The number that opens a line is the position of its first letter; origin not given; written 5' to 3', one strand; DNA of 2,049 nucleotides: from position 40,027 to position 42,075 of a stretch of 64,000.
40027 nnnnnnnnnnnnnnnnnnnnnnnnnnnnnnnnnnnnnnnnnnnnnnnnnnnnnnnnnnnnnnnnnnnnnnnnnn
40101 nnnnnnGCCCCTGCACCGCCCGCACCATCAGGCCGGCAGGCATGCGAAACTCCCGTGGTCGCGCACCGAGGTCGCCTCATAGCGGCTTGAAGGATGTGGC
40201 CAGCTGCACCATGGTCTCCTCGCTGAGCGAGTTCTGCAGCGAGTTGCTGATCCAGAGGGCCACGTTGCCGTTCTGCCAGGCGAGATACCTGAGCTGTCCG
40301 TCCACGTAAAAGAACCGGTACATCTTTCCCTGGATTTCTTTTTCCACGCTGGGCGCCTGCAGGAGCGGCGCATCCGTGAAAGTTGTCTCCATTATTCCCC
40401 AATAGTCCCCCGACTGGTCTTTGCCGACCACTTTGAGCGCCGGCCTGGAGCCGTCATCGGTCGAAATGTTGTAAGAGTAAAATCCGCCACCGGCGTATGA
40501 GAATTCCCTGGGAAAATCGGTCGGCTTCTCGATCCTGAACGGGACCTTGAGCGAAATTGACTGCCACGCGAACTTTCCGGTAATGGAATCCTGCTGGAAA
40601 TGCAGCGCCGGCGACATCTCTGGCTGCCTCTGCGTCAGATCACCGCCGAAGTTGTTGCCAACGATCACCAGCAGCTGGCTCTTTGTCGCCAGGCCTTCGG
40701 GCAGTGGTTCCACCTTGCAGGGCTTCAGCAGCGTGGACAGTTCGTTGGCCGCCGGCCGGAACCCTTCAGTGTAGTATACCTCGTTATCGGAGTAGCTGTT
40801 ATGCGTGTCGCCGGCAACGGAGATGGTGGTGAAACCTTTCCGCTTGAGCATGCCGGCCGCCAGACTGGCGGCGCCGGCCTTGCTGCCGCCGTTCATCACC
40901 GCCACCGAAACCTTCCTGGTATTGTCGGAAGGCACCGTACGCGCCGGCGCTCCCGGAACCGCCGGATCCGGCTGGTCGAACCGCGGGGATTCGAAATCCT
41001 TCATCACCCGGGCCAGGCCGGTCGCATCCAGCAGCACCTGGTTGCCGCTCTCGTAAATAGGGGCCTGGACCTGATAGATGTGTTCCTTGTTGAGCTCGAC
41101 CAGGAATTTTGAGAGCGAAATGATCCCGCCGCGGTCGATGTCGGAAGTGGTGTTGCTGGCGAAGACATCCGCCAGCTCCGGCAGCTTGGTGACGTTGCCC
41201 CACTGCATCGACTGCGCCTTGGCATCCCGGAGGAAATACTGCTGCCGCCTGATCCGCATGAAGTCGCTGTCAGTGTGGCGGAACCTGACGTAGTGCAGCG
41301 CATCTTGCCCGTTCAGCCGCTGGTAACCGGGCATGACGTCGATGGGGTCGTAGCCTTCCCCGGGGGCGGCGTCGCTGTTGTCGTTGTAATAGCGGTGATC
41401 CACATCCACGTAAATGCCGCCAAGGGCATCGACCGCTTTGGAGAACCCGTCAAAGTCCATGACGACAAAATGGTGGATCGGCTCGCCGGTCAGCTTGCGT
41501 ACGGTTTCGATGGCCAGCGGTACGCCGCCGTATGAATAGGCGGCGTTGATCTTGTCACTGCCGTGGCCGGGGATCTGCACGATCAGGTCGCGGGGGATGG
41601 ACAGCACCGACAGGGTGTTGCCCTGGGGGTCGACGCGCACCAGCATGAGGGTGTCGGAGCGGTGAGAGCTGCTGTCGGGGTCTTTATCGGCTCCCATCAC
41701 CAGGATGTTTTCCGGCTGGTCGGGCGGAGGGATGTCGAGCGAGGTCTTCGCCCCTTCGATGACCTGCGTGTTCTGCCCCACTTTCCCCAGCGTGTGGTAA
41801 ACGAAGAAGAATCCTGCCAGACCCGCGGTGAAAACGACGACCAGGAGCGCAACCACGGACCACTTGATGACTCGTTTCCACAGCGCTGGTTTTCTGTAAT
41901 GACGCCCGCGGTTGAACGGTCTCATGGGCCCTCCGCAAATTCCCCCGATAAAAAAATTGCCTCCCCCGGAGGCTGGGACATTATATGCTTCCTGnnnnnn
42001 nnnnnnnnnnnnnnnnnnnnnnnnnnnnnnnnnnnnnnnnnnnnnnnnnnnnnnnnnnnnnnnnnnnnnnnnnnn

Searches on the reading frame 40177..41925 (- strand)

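Call 66: search_protein_families(library=pfam, proteins=[window:40177-41925:-], max_evalue=0.00001)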
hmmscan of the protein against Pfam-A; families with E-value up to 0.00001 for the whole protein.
window:40177-41925:- (582 aa): 2 families
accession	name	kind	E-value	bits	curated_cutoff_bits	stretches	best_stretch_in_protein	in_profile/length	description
PF03816.19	LytR_cpsA_psr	-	2.5e-43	148.2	24.6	1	89-235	1-144/150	LytR_cpsA_psr family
PF13399.11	LytR_C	-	4.5e-10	40.8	22.2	1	339-426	2-86/86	LytR cell envelope-related transcriptional attenuator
